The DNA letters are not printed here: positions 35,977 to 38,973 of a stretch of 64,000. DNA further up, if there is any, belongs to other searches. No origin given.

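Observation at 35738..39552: hypA and hypB nickel chaperones flank an 898-aa multi-[4Fe-4S] GltD-like flavoprotein instead of hydrogenase structural genes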

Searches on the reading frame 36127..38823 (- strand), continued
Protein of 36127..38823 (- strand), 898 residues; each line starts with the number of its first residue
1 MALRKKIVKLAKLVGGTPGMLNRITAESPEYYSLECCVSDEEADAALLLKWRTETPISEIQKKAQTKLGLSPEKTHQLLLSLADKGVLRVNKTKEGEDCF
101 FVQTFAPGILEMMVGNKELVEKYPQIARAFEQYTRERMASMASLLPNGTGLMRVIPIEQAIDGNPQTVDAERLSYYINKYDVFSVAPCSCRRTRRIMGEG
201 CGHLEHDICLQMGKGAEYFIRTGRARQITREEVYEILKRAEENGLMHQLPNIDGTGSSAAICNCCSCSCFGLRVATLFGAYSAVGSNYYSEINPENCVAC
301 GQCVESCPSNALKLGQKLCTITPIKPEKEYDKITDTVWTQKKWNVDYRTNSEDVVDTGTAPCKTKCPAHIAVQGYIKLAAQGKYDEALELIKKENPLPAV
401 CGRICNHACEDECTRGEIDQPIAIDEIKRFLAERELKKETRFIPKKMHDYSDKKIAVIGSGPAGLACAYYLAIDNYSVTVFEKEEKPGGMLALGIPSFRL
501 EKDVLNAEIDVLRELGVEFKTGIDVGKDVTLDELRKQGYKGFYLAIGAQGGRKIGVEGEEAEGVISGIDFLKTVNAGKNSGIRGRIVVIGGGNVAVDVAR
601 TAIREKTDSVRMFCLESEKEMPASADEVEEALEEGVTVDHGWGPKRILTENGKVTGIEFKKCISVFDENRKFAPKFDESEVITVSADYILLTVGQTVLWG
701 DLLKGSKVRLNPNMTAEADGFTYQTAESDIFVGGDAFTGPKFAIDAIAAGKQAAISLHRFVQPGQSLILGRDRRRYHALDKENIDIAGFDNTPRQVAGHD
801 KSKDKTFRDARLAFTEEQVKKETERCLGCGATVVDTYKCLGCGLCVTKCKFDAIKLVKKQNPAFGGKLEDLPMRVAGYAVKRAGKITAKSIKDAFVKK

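Call 6: find_homologous_proteins(query=window:36127-38823:-, max_evalue=1e-10)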
Query window:36127-38823:- (898 aa): 8000 proteins with E <= 1e-10 among 8000 candidates; the best 120 are listed.
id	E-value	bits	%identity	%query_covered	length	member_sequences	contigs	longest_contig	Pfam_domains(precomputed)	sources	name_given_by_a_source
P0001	0.0e+0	1973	94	100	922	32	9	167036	PF01946.24,PF01266.31,PF13450.13,PF14691.12,PF07992.21,PF12837.13,PF00070.34,PF00037.33,PF13738.13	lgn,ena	-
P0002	0.0e+0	1718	81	100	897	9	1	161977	PF13450.13,PF07992.21,PF12837.13,PF00070.34,PF13484.12,PF01946.24,PF01266.31,PF12797.13,PF14691.12,PF00037.33,PF13738.13,PF13187.12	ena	-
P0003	0.0e+0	1713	81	100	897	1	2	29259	PF13450.13,PF07992.21,PF12837.13,PF00070.34,PF13484.12,PF13459.12,PF01946.24,PF01266.31,PF12797.13,PF14691.12,PF00037.33,PF13738.13,PF13187.12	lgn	-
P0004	0.0e+0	1710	80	100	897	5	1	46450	PF13450.13,PF07992.21,PF12837.13,PF00070.34,PF13484.12,PF12838.13,PF01946.24,PF01266.31,PF12797.13,PF14691.12,PF00037.33,PF13738.13,PF13187.12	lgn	-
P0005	0.0e+0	1699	79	100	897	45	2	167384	PF13241.13,PF13450.13,PF07992.21,PF12837.13,PF00070.34,PF13484.12,PF12838.13,PF12831.14,PF01946.24,PF01266.31,PF14691.12,PF00890.31,PF00037.33,PF13738.13,PF13187.12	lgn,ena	-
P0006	0.0e+0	1682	79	100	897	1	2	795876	PF13450.13,PF07992.21,PF12837.13,PF00070.34,PF13459.12,PF12831.14,PF01946.24,PF01266.31,PF14691.12,PF00037.33,PF13738.13,PF13187.12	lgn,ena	-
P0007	0.0e+0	1640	77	100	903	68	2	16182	PF01946.24,PF01266.31,PF13450.13,PF14691.12,PF07992.21,PF12837.13,PF00070.34,PF00037.33,PF13738.13,PF13484.12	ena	-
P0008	0.0e+0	1576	74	100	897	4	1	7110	PF01946.24,PF01266.31,PF13450.13,PF14691.12,PF00890.31,PF07992.21,PF12837.13,PF00070.34,PF00037.33,PF13738.13,PF13187.12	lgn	-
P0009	0.0e+0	1556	73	100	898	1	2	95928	PF01946.24,PF01266.31,PF13450.13,PF14691.12,PF07992.21,PF12837.13,PF00070.34,PF00037.33,PF13738.13,PF03486.21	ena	-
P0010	0.0e+0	1509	71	100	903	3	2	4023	PF13450.13,PF07992.21,PF12837.13,PF00070.34,PF03486.21,PF12831.14,PF01946.24,PF01266.31,PF01593.31,PF14691.12,PF00890.31,PF00037.33,PF13738.13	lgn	-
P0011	0.0e+0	1446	69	100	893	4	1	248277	PF01946.24,PF01266.31,PF13450.13,PF14691.12,PF07992.21,PF12837.13,PF00070.34,PF00037.33,PF13738.13,PF13459.12,PF12831.14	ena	-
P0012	0.0e+0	1402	67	99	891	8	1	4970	PF01946.24,PF01266.31,PF13450.13,PF14691.12,PF07992.21,PF12837.13,PF00070.34,PF00037.33,PF13738.13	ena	-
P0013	0.0e+0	1397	67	100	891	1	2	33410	PF13450.13,PF07992.21,PF12837.13,PF00070.34,PF01134.29,PF12831.14,PF01946.24,PF01266.31,PF12797.13,PF14691.12,PF00890.31,PF00037.33,PF13738.13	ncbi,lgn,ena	-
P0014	0.0e+0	1395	67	99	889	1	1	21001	PF01946.24,PF01266.31,PF13450.13,PF14691.12,PF00890.31,PF07992.21,PF12837.13,PF00070.34,PF00037.33,PF13738.13,PF03486.21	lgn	-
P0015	0.0e+0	1394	67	100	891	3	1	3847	PF01946.24,PF01266.31,PF13450.13,PF14691.12,PF07992.21,PF12837.13,PF00070.34,PF00037.33,PF13738.13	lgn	-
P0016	0.0e+0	1394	67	99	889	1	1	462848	PF01946.24,PF01266.31,PF13450.13,PF14691.12,PF00890.31,PF07992.21,PF12837.13,PF00070.34,PF00037.33,PF13738.13,PF03486.21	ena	-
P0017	0.0e+0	1394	66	100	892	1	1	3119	PF13450.13,PF07992.21,PF12837.13,PF00070.34,PF12838.13,PF12831.14,PF01946.24,PF01266.31,PF14691.12,PF00890.31,PF00037.33,PF13738.13,PF13187.12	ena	-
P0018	0.0e+0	1392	67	99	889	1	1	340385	PF01946.24,PF01266.31,PF13450.13,PF14691.12,PF00890.31,PF07992.21,PF12837.13,PF00070.34,PF00037.33,PF13738.13,PF03486.21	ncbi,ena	-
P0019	0.0e+0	1392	67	99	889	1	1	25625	PF01946.24,PF01266.31,PF13450.13,PF14691.12,PF00890.31,PF07992.21,PF12837.13,PF00070.34,PF00037.33,PF13738.13,PF03486.21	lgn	-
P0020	0.0e+0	1392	67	100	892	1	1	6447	PF01946.24,PF01266.31,PF13450.13,PF14691.12,PF07992.21,PF12837.13,PF00070.34,PF00037.33,PF13738.13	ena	-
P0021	0.0e+0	1391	67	99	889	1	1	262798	PF01946.24,PF01266.31,PF13450.13,PF14691.12,PF00890.31,PF07992.21,PF12837.13,PF00070.34,PF00037.33,PF13738.13,PF03486.21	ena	-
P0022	0.0e+0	1391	67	99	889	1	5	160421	PF01946.24,PF01266.31,PF13450.13,PF14691.12,PF00890.31,PF07992.21,PF12837.13,PF00070.34,PF00037.33,PF13738.13,PF03486.21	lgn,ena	-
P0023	0.0e+0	1391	67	99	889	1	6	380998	PF01946.24,PF01266.31,PF13450.13,PF14691.12,PF00890.31,PF07992.21,PF12837.13,PF00070.34,PF00037.33,PF13738.13,PF03486.21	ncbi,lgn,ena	-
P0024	0.0e+0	1390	67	99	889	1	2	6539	PF01946.24,PF01266.31,PF13450.13,PF14691.12,PF00890.31,PF07992.21,PF12837.13,PF00070.34,PF00037.33,PF13738.13,PF03486.21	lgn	-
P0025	0.0e+0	1390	67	99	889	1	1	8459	PF01946.24,PF01266.31,PF13450.13,PF14691.12,PF00890.31,PF07992.21,PF12837.13,PF00070.34,PF00037.33,PF13738.13,PF03486.21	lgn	-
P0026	0.0e+0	1390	67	99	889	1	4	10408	PF01946.24,PF01266.31,PF13450.13,PF14691.12,PF00890.31,PF07992.21,PF12837.13,PF00070.34,PF00037.33,PF13738.13,PF03486.21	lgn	-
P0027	0.0e+0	1390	67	99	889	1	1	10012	PF01946.24,PF01266.31,PF13450.13,PF14691.12,PF00890.31,PF07992.21,PF12837.13,PF00070.34,PF00037.33,PF13738.13,PF03486.21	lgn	-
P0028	0.0e+0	1389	66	100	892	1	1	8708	PF01946.24,PF01266.31,PF13450.13,PF14691.12,PF00890.31,PF07992.21,PF12837.13,PF00070.34,PF00037.33,PF13738.13,PF13459.12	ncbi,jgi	-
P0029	0.0e+0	1389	67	99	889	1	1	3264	PF01946.24,PF01266.31,PF13450.13,PF14691.12,PF00890.31,PF07992.21,PF12837.13,PF00070.34,PF00037.33,PF13738.13,PF03486.21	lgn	-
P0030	0.0e+0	1389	67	99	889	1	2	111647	PF13450.13,PF07992.21,PF12837.13,PF00070.34,PF03486.21,PF12831.14,PF01946.24,PF01266.31,PF14691.12,PF00890.31,PF00037.33,PF13738.13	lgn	-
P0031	0.0e+0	1389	67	99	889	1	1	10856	PF01946.24,PF01266.31,PF13450.13,PF14691.12,PF00890.31,PF07992.21,PF12837.13,PF00070.34,PF00037.33,PF13738.13,PF03486.21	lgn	-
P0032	0.0e+0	1388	67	99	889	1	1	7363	PF13450.13,PF07992.21,PF12837.13,PF00070.34,PF03486.21,PF12831.14,PF01946.24,PF01266.31,PF14691.12,PF00890.31,PF00037.33,PF13738.13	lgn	-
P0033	0.0e+0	1387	67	99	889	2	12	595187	PF01946.24,PF01266.31,PF13450.13,PF14691.12,PF00890.31,PF07992.21,PF12837.13,PF00070.34,PF00037.33,PF13738.13,PF03486.21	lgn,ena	-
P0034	0.0e+0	1387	67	99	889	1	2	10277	PF01946.24,PF01266.31,PF13450.13,PF14691.12,PF00890.31,PF07992.21,PF12837.13,PF00070.34,PF00037.33,PF13738.13,PF03486.21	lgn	-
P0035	0.0e+0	1386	67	99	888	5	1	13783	PF13450.13,PF07992.21,PF12837.13,PF00070.34,PF03486.21,PF13484.12,PF12831.14,PF01946.24,PF01266.31,PF14691.12,PF00890.31,PF00037.33,PF13738.13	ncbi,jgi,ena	-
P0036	0.0e+0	1385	67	99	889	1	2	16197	PF01946.24,PF01266.31,PF13450.13,PF14691.12,PF00890.31,PF07992.21,PF12837.13,PF00070.34,PF00037.33,PF13738.13,PF03486.21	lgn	-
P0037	0.0e+0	1385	67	99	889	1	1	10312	PF01946.24,PF01266.31,PF13450.13,PF14691.12,PF00890.31,PF07992.21,PF12837.13,PF00070.34,PF00037.33,PF13738.13,PF03486.21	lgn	-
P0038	0.0e+0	1384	66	99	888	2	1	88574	PF13450.13,PF07992.21,PF12837.13,PF00070.34,PF03486.21,PF12831.14,PF01946.24,PF01266.31,PF14691.12,PF00890.31,PF00037.33,PF13738.13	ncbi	-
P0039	0.0e+0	1383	67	99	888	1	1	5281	PF13450.13,PF07992.21,PF12837.13,PF00070.34,PF03486.21,PF13484.12,PF12831.14,PF01946.24,PF01266.31,PF14691.12,PF00890.31,PF00037.33,PF13738.13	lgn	-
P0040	0.0e+0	1382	67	99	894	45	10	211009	PF01946.24,PF01266.31,PF13450.13,PF14691.12,PF07992.21,PF12837.13,PF00070.34,PF00037.33,PF13738.13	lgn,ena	-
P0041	0.0e+0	1382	66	100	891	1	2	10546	PF13450.13,PF07992.21,PF12837.13,PF00070.34,PF03486.21,PF12831.14,PF01946.24,PF01266.31,PF14691.12,PF00890.31,PF00037.33,PF13738.13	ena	-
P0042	0.0e+0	1381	67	99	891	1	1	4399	PF01946.24,PF01266.31,PF13450.13,PF14691.12,PF07992.21,PF12837.13,PF00070.34,PF00037.33,PF13738.13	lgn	-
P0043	0.0e+0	1380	65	100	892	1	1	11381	PF01946.24,PF01266.31,PF13450.13,PF14691.12,PF00890.31,PF07992.21,PF12837.13,PF00070.34,PF00037.33,PF13738.13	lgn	-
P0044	0.0e+0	1379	66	99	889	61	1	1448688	PF01946.24,PF01266.31,PF13450.13,PF14691.12,PF00890.31,PF07992.21,PF12837.13,PF00070.34,PF00037.33,PF13738.13,PF12831.14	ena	-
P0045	0.0e+0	1378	66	100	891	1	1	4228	PF13450.13,PF07992.21,PF12837.13,PF00070.34,PF03486.21,PF12831.14,PF01946.24,PF01266.31,PF14691.12,PF00890.31,PF00037.33,PF13738.13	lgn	-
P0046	0.0e+0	1378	66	100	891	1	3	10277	PF13450.13,PF07992.21,PF12837.13,PF00070.34,PF03486.21,PF12831.14,PF01946.24,PF01266.31,PF14691.12,PF00890.31,PF00037.33,PF13738.13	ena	-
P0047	0.0e+0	1377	65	100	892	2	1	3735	PF01946.24,PF01266.31,PF13450.13,PF14691.12,PF00890.31,PF07992.21,PF12837.13,PF00070.34,PF00037.33,PF13738.13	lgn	-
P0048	0.0e+0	1377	66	100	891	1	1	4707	PF13450.13,PF07992.21,PF12837.13,PF00070.34,PF03486.21,PF12831.14,PF01946.24,PF01266.31,PF14691.12,PF00890.31,PF00037.33,PF13738.13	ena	-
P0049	0.0e+0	1377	65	100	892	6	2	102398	PF01946.24,PF01266.31,PF13450.13,PF14691.12,PF00890.31,PF07992.21,PF12837.13,PF00070.34,PF00037.33,PF13738.13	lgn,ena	-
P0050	0.0e+0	1376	66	100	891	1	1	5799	PF13450.13,PF07992.21,PF12837.13,PF00070.34,PF03486.21,PF12831.14,PF01946.24,PF01266.31,PF14691.12,PF00890.31,PF00037.33,PF13738.13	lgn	-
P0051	0.0e+0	1376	66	100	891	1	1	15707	PF13450.13,PF07992.21,PF12837.13,PF00070.34,PF03486.21,PF12831.14,PF01946.24,PF01266.31,PF14691.12,PF00890.31,PF00037.33,PF13738.13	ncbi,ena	-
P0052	0.0e+0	1376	66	100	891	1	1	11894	PF13450.13,PF07992.21,PF12837.13,PF00070.34,PF03486.21,PF12831.14,PF01946.24,PF01266.31,PF14691.12,PF00890.31,PF00037.33,PF13738.13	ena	-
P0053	0.0e+0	1376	66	100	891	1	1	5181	PF13450.13,PF07992.21,PF12837.13,PF00070.34,PF03486.21,PF12831.14,PF01946.24,PF01266.31,PF14691.12,PF00890.31,PF00037.33,PF13738.13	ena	-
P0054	0.0e+0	1375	66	100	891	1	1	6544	PF13450.13,PF07992.21,PF12837.13,PF00070.34,PF03486.21,PF12831.14,PF01946.24,PF01266.31,PF14691.12,PF00890.31,PF00037.33,PF13738.13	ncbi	ncbi:MAG: FAD-dependent oxidoreductase [Treponema maltophilum]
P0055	0.0e+0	1375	66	100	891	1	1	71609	PF13450.13,PF07992.21,PF12837.13,PF00070.34,PF03486.21,PF12831.14,PF01946.24,PF01266.31,PF14691.12,PF00890.31,PF00037.33,PF13738.13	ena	-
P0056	0.0e+0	1375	66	100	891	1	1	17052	PF13450.13,PF07992.21,PF12837.13,PF00070.34,PF03486.21,PF12831.14,PF01946.24,PF01266.31,PF14691.12,PF00890.31,PF00037.33,PF13738.13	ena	-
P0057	0.0e+0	1374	66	100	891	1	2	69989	PF13450.13,PF07992.21,PF12837.13,PF00070.34,PF03486.21,PF12831.14,PF01946.24,PF01266.31,PF14691.12,PF00890.31,PF00037.33,PF13738.13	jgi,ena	jgi:FAD-dependent pyridine nucleotide-disulfide oxidoreductase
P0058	0.0e+0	1374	66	100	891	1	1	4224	PF13450.13,PF07992.21,PF12837.13,PF00070.34,PF03486.21,PF12831.14,PF01946.24,PF01266.31,PF14691.12,PF00890.31,PF00037.33,PF13738.13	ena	-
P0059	0.0e+0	1374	66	100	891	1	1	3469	PF13450.13,PF07992.21,PF12837.13,PF00070.34,PF03486.21,PF12831.14,PF01946.24,PF01266.31,PF14691.12,PF00890.31,PF00037.33,PF13738.13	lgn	-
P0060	0.0e+0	1374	66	100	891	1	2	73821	PF13450.13,PF07992.21,PF12837.13,PF00070.34,PF03486.21,PF12831.14,PF01946.24,PF01266.31,PF14691.12,PF00890.31,PF00037.33,PF13738.13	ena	-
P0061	0.0e+0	1374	66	100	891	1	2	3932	PF13450.13,PF07992.21,PF12837.13,PF00070.34,PF03486.21,PF12831.14,PF01946.24,PF01266.31,PF14691.12,PF00890.31,PF00037.33,PF13738.13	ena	-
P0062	0.0e+0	1374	66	100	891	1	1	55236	PF01946.24,PF01266.31,PF13450.13,PF14691.12,PF00890.31,PF07992.21,PF12837.13,PF00070.34,PF00037.33,PF13738.13,PF12831.14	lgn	-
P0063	0.0e+0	1374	66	99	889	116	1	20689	PF13450.13,PF07992.21,PF12837.13,PF00070.34,PF03486.21,PF12831.14,PF01946.24,PF01266.31,PF14691.12,PF00890.31,PF00037.33,PF13738.13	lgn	-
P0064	0.0e+0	1373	66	100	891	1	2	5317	PF13450.13,PF07992.21,PF12837.13,PF00070.34,PF03486.21,PF12831.14,PF01946.24,PF01266.31,PF14691.12,PF00890.31,PF00037.33,PF13738.13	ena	-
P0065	0.0e+0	1373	66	100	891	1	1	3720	PF13450.13,PF07992.21,PF12837.13,PF00070.34,PF03486.21,PF12831.14,PF01946.24,PF01266.31,PF14691.12,PF00890.31,PF00037.33,PF13738.13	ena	-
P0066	0.0e+0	1373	66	100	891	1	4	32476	PF13450.13,PF07992.21,PF12837.13,PF00070.34,PF03486.21,PF12831.14,PF01946.24,PF01266.31,PF14691.12,PF00890.31,PF00037.33,PF13738.13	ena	-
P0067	0.0e+0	1373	66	100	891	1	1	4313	PF13450.13,PF07992.21,PF12837.13,PF00070.34,PF03486.21,PF12831.14,PF01946.24,PF01266.31,PF14691.12,PF00890.31,PF00037.33,PF13738.13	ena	-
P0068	0.0e+0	1373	66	100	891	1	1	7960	PF13450.13,PF07992.21,PF12837.13,PF00070.34,PF03486.21,PF12831.14,PF01946.24,PF01266.31,PF14691.12,PF00890.31,PF00037.33,PF13738.13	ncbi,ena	-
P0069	0.0e+0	1373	66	100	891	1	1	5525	PF13450.13,PF07992.21,PF12837.13,PF00070.34,PF03486.21,PF12831.14,PF01946.24,PF01266.31,PF14691.12,PF00890.31,PF00037.33,PF13738.13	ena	-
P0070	0.0e+0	1373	65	100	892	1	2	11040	PF01946.24,PF01266.31,PF13450.13,PF14691.12,PF00890.31,PF07992.21,PF12837.13,PF00070.34,PF00037.33,PF13738.13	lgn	-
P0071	0.0e+0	1373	66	100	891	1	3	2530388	PF13450.13,PF07992.21,PF12837.13,PF00070.34,PF03486.21,PF12831.14,PF01946.24,PF01266.31,PF14691.12,PF00890.31,PF00037.33,PF13738.13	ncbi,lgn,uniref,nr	ncbi:hypothetical protein HMPREF9194_02230 [Treponema maltophilum ATCC 51939]|uniref:4Fe-4S ferredox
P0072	0.0e+0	1372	66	99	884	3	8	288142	PF01946.24,PF01266.31,PF13450.13,PF14691.12,PF00890.31,PF07992.21,PF12837.13,PF00070.34,PF00037.33,PF13738.13,PF03486.21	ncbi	ncbi:MAG: FAD-dependent oxidoreductase [Oscillospiraceae bacterium]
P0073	0.0e+0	1372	66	100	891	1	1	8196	PF13450.13,PF07992.21,PF12837.13,PF00070.34,PF03486.21,PF12831.14,PF01946.24,PF01266.31,PF14691.12,PF00890.31,PF00037.33,PF13738.13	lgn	-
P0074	0.0e+0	1372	66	99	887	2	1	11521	PF01946.24,PF01266.31,PF13450.13,PF14691.12,PF07992.21,PF12837.13,PF00070.34,PF00037.33,PF13738.13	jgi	-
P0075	0.0e+0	1372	66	100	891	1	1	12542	PF13450.13,PF07992.21,PF12837.13,PF00070.34,PF03486.21,PF12831.14,PF01946.24,PF01266.31,PF14691.12,PF00890.31,PF00037.33,PF13738.13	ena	-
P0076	0.0e+0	1371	66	100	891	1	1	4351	PF13450.13,PF07992.21,PF12837.13,PF00070.34,PF03486.21,PF12831.14,PF01946.24,PF01266.31,PF14691.12,PF00890.31,PF00037.33,PF13738.13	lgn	-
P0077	0.0e+0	1371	66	100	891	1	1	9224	PF13450.13,PF07992.21,PF12837.13,PF00070.34,PF03486.21,PF12831.14,PF01946.24,PF01266.31,PF14691.12,PF00890.31,PF00037.33,PF13738.13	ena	-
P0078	0.0e+0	1371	66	100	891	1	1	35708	PF13450.13,PF07992.21,PF12837.13,PF00070.34,PF03486.21,PF12831.14,PF01946.24,PF01266.31,PF14691.12,PF00890.31,PF00037.33,PF13738.13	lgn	-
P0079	0.0e+0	1370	66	100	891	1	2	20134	PF13450.13,PF07992.21,PF12837.13,PF00070.34,PF03486.21,PF12831.14,PF01946.24,PF01266.31,PF14691.12,PF00890.31,PF00037.33,PF13738.13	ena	-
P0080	0.0e+0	1370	66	100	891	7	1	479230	PF13241.13,PF13450.13,PF07992.21,PF12837.13,PF00070.34,PF03486.21,PF13484.12,PF01134.29,PF12831.14,PF01946.24,PF01266.31,PF14691.12,PF00890.31,PF00037.33,PF13738.13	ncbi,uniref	ncbi:FAD-dependent oxidoreductase [Treponema sp. OMZ 840]|uniref:FAD-dependent oxidoreductase n=1 Ta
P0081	0.0e+0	1370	66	100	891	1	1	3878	PF13450.13,PF07992.21,PF12837.13,PF00070.34,PF03486.21,PF12831.14,PF01946.24,PF01266.31,PF14691.12,PF00890.31,PF00037.33,PF13738.13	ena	-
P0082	0.0e+0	1370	66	100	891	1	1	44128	PF13450.13,PF07992.21,PF12837.13,PF00070.34,PF03486.21,PF12831.14,PF01946.24,PF01266.31,PF14691.12,PF00890.31,PF00037.33,PF13738.13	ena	-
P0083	0.0e+0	1370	65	100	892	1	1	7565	PF01946.24,PF01266.31,PF13450.13,PF14691.12,PF00890.31,PF07992.21,PF12837.13,PF00070.34,PF00037.33,PF13738.13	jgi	-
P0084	0.0e+0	1370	66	100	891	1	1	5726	PF13450.13,PF07992.21,PF12837.13,PF00070.34,PF03486.21,PF12831.14,PF01946.24,PF01266.31,PF14691.12,PF00890.31,PF00037.33,PF13738.13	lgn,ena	-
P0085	0.0e+0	1370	66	100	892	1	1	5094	PF01946.24,PF01266.31,PF13450.13,PF14691.12,PF07992.21,PF12837.13,PF00070.34,PF00037.33,PF13738.13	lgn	-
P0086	0.0e+0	1370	66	100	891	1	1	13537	PF13450.13,PF07992.21,PF12837.13,PF00070.34,PF03486.21,PF12831.14,PF01946.24,PF01266.31,PF14691.12,PF00890.31,PF00037.33,PF13738.13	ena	-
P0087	0.0e+0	1369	65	100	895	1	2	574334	PF01946.24,PF01266.31,PF12797.13,PF13450.13,PF14691.12,PF07992.21,PF12837.13,PF00070.34,PF00037.33,PF13738.13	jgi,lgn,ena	-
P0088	0.0e+0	1367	66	100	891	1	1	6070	PF13450.13,PF07992.21,PF12837.13,PF00070.34,PF03486.21,PF12831.14,PF01946.24,PF01266.31,PF14691.12,PF00890.31,PF00037.33,PF13738.13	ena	-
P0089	0.0e+0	1367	66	100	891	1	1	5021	PF01946.24,PF01266.31,PF13450.13,PF14691.12,PF00890.31,PF07992.21,PF12837.13,PF00070.34,PF00037.33,PF13738.13,PF12831.14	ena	-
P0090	0.0e+0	1367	65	100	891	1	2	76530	PF13450.13,PF07992.21,PF12837.13,PF00070.34,PF03486.21,PF12831.14,PF01946.24,PF01266.31,PF14691.12,PF00890.31,PF00037.33,PF13738.13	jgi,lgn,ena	-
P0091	0.0e+0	1367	66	100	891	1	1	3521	PF13450.13,PF07992.21,PF12837.13,PF00070.34,PF03486.21,PF12831.14,PF01946.24,PF01266.31,PF14691.12,PF00890.31,PF00037.33,PF13738.13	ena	-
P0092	0.0e+0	1366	66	100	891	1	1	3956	PF13450.13,PF07992.21,PF12837.13,PF00070.34,PF03486.21,PF12831.14,PF01946.24,PF01266.31,PF14691.12,PF00890.31,PF00037.33,PF13738.13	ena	-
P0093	0.0e+0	1366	66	100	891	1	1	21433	PF13450.13,PF07992.21,PF12837.13,PF00070.34,PF03486.21,PF12831.14,PF01946.24,PF01266.31,PF14691.12,PF00890.31,PF00037.33,PF13738.13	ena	-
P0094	0.0e+0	1366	65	99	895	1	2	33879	PF01946.24,PF01266.31,PF13450.13,PF14691.12,PF07992.21,PF12837.13,PF00070.34,PF00037.33,PF13738.13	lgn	-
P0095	0.0e+0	1366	65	100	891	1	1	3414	PF13450.13,PF07992.21,PF12837.13,PF00070.34,PF03486.21,PF12831.14,PF01946.24,PF01266.31,PF14691.12,PF00890.31,PF00037.33,PF13738.13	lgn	-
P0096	0.0e+0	1365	66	100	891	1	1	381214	PF13450.13,PF07992.21,PF12837.13,PF00070.34,PF03486.21,PF12831.14,PF01946.24,PF01266.31,PF14691.12,PF00890.31,PF00037.33,PF13738.13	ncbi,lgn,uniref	ncbi:FAD-dependent oxidoreductase [Treponema maltophilum]|uniref:FAD-dependent oxidoreductase n=1 Ta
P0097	0.0e+0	1365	65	100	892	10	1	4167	PF01946.24,PF01266.31,PF13450.13,PF14691.12,PF07992.21,PF12837.13,PF00070.34,PF00037.33,PF13738.13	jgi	-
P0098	0.0e+0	1365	65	100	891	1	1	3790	PF13450.13,PF07992.21,PF12837.13,PF00070.34,PF03486.21,PF12831.14,PF01946.24,PF01266.31,PF14691.12,PF00890.31,PF00037.33,PF13738.13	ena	-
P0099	0.0e+0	1365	66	98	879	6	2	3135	PF01946.24,PF01266.31,PF13450.13,PF14691.12,PF07992.21,PF12837.13,PF00070.34,PF00037.33,PF13738.13,PF03486.21,PF12831.14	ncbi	ncbi:MAG: FAD-dependent oxidoreductase [Oscillospiraceae bacterium]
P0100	0.0e+0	1365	65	100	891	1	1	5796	PF13450.13,PF07992.21,PF12837.13,PF00070.34,PF03486.21,PF12831.14,PF01946.24,PF01266.31,PF14691.12,PF00890.31,PF00037.33,PF13738.13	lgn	-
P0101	0.0e+0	1365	65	100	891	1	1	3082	PF13450.13,PF07992.21,PF12837.13,PF00070.34,PF03486.21,PF12831.14,PF01946.24,PF01266.31,PF14691.12,PF00890.31,PF00037.33,PF13738.13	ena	-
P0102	0.0e+0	1365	65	100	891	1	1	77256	PF01946.24,PF01266.31,PF13450.13,PF14691.12,PF00890.31,PF07992.21,PF12837.13,PF00070.34,PF00037.33,PF13738.13,PF12831.14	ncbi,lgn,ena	-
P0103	0.0e+0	1364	65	100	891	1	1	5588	PF13450.13,PF07992.21,PF12837.13,PF00070.34,PF03486.21,PF12831.14,PF01946.24,PF01266.31,PF14691.12,PF00890.31,PF00037.33,PF13738.13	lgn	-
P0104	0.0e+0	1364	65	100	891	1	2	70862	PF13450.13,PF07992.21,PF12837.13,PF00070.34,PF03486.21,PF12831.14,PF01946.24,PF01266.31,PF14691.12,PF00890.31,PF00037.33,PF13738.13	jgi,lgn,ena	-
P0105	0.0e+0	1364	65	100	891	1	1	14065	PF13450.13,PF07992.21,PF12837.13,PF00070.34,PF03486.21,PF12831.14,PF01946.24,PF01266.31,PF14691.12,PF00890.31,PF00037.33,PF13738.13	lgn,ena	-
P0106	0.0e+0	1364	65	100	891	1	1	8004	PF01946.24,PF01266.31,PF13450.13,PF14691.12,PF00890.31,PF07992.21,PF12837.13,PF00070.34,PF00037.33,PF13738.13,PF12831.14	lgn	-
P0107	0.0e+0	1364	65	100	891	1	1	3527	PF13450.13,PF07992.21,PF12837.13,PF00070.34,PF03486.21,PF12831.14,PF01946.24,PF01266.31,PF14691.12,PF00890.31,PF00037.33,PF13738.13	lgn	-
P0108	0.0e+0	1364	65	100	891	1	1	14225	PF13450.13,PF07992.21,PF12837.13,PF00070.34,PF03486.21,PF12831.14,PF01946.24,PF01266.31,PF14691.12,PF00890.31,PF00037.33,PF13738.13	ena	-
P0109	0.0e+0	1363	66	100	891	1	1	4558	PF13450.13,PF07992.21,PF12837.13,PF00070.34,PF03486.21,PF12831.14,PF01946.24,PF01266.31,PF14691.12,PF00890.31,PF00037.33,PF13738.13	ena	-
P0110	0.0e+0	1363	65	100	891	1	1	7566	PF13450.13,PF07992.21,PF12837.13,PF00070.34,PF03486.21,PF12831.14,PF01946.24,PF01266.31,PF14691.12,PF00890.31,PF00037.33,PF13738.13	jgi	-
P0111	0.0e+0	1363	65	100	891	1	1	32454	PF13450.13,PF07992.21,PF12837.13,PF00070.34,PF03486.21,PF12831.14,PF01946.24,PF01266.31,PF14691.12,PF00890.31,PF00037.33,PF13738.13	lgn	-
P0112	0.0e+0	1363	65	100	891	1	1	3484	PF01946.24,PF01266.31,PF13450.13,PF14691.12,PF00890.31,PF07992.21,PF12837.13,PF00070.34,PF00037.33,PF13738.13,PF12831.14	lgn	-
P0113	0.0e+0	1363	65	100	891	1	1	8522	PF13450.13,PF07992.21,PF12837.13,PF00070.34,PF03486.21,PF12831.14,PF01946.24,PF01266.31,PF14691.12,PF00890.31,PF00037.33,PF13738.13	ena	-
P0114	0.0e+0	1362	65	100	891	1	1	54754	PF13450.13,PF07992.21,PF12837.13,PF00070.34,PF03486.21,PF12831.14,PF01946.24,PF01266.31,PF14691.12,PF00890.31,PF00037.33,PF13738.13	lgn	-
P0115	0.0e+0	1362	65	100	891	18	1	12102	PF13450.13,PF07992.21,PF12837.13,PF00070.34,PF03486.21,PF12831.14,PF01946.24,PF01266.31,PF14691.12,PF00890.31,PF00037.33,PF13738.13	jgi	-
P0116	0.0e+0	1362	66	99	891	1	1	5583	PF13450.13,PF07992.21,PF12837.13,PF00070.34,PF03486.21,PF12831.14,PF01946.24,PF01266.31,PF14691.12,PF00890.31,PF00037.33,PF13738.13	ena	-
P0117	0.0e+0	1362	65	100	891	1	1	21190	PF13450.13,PF07992.21,PF12837.13,PF00070.34,PF03486.21,PF12831.14,PF01946.24,PF01266.31,PF14691.12,PF00890.31,PF00037.33,PF13738.13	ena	-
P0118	0.0e+0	1362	65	100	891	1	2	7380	PF13450.13,PF07992.21,PF12837.13,PF00070.34,PF03486.21,PF12831.14,PF01946.24,PF01266.31,PF14691.12,PF00890.31,PF00037.33,PF13738.13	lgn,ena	-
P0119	0.0e+0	1362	65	100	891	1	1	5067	PF13450.13,PF07992.21,PF12837.13,PF00070.34,PF03486.21,PF12831.14,PF01946.24,PF01266.31,PF14691.12,PF00890.31,PF00037.33,PF13738.13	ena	-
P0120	0.0e+0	1361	65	100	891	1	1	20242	PF13450.13,PF07992.21,PF12837.13,PF00070.34,PF03486.21,PF12831.14,PF01946.24,PF01266.31,PF14691.12,PF00890.31,PF00037.33,PF13738.13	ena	-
